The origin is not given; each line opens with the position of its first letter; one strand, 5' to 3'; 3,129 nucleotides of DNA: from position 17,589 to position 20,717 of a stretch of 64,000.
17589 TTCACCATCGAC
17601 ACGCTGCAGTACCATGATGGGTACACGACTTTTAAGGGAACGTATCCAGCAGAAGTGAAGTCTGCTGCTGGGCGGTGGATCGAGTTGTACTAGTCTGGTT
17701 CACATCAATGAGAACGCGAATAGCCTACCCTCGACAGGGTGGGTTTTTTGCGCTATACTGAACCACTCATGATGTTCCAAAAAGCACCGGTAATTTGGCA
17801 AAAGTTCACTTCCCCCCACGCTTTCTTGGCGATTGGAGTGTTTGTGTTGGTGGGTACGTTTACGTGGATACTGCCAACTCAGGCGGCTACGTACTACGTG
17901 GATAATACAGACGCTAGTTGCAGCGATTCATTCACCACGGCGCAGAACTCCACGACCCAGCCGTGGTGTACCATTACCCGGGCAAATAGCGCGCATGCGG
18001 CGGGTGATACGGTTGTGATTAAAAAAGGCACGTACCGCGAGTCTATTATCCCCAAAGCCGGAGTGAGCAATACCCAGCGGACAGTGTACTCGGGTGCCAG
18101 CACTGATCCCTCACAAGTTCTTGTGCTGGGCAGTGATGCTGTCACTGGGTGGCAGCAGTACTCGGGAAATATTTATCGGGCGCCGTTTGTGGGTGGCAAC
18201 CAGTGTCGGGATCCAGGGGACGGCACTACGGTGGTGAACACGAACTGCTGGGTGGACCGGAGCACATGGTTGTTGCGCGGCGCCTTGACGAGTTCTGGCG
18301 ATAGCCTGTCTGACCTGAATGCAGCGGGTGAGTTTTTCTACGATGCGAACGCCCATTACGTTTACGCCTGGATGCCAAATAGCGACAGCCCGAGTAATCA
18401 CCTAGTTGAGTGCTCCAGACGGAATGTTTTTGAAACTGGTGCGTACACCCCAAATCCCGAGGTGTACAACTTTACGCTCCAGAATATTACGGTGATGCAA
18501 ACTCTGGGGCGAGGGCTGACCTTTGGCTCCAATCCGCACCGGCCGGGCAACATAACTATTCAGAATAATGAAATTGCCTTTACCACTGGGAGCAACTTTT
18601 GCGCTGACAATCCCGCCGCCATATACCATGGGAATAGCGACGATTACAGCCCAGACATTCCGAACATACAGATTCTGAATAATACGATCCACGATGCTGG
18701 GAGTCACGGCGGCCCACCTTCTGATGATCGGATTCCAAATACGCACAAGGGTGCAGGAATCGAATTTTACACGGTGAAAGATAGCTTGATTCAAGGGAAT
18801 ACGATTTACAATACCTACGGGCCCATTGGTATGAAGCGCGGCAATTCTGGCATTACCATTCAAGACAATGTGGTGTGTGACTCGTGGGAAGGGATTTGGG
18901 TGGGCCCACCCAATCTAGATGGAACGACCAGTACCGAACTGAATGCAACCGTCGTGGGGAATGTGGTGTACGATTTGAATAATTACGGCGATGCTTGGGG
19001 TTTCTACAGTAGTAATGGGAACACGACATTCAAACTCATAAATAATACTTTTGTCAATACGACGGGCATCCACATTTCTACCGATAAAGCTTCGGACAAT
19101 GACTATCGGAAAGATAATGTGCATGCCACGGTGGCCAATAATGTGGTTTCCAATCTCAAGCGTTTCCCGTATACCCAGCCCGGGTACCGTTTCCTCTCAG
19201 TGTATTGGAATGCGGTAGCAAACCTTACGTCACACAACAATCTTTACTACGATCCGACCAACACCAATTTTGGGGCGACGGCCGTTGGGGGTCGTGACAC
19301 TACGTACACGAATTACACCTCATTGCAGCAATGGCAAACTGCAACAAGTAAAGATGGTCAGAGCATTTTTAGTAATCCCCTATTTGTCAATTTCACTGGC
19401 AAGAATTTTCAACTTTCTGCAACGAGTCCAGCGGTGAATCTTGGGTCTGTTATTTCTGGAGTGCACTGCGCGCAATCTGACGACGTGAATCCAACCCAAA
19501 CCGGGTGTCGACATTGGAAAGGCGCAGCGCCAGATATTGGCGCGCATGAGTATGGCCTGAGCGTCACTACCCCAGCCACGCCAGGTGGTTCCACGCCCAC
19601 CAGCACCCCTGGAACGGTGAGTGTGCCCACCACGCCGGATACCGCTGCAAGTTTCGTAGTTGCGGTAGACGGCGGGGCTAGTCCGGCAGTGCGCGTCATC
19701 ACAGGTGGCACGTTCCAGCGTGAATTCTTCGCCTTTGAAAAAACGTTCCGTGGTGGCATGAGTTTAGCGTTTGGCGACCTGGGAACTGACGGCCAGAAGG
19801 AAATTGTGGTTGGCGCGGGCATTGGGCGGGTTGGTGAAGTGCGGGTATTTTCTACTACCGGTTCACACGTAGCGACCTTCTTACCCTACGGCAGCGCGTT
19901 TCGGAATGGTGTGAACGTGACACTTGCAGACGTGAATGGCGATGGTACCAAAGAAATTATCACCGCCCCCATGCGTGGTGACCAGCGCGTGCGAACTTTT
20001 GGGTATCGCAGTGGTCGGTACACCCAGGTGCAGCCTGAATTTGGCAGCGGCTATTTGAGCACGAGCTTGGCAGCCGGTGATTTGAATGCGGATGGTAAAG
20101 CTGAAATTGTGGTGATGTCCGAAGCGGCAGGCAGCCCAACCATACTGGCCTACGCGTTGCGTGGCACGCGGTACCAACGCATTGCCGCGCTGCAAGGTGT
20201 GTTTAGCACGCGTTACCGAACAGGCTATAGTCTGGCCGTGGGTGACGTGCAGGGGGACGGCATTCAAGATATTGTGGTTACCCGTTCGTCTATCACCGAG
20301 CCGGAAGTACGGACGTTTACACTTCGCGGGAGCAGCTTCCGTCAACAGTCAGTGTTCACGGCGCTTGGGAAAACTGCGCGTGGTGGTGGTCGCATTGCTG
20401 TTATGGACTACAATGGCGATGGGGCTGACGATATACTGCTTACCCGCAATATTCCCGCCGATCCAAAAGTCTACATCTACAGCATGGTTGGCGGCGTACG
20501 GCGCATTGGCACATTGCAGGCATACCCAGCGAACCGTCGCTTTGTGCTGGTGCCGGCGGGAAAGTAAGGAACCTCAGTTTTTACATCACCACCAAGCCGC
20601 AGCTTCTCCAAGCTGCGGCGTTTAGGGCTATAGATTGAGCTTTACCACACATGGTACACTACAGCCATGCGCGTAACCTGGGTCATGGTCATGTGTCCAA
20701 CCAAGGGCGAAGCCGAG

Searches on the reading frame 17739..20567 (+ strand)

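Call 52: search_protein_families(library=pfam, proteins=[window:17739-20567:+], max_evalue=0.001)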
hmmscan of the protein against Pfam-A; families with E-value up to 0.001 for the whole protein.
window:17739-20567:+ (942 aa): 4 families
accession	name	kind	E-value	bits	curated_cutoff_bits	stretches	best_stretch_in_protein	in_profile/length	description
PF13517.12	FG-GAP_3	-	2.1e-20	73.5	26.9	2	731-792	1-61/61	FG-GAP-like repeat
PF01839.29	FG-GAP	-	5.2e-17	61.8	22.1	0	829-848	2-21/37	FG-GAP repeat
PF16743.10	PliI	-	8.6e-07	29.1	27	0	778-803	63-88/123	Periplasmic lysozyme inhibitor of I-type lysozyme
PF12256.14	TcdB_toxin_midN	-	0.00028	20.7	24.8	0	719-743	22-46/181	Insecticide toxin TcdB middle/N-terminal region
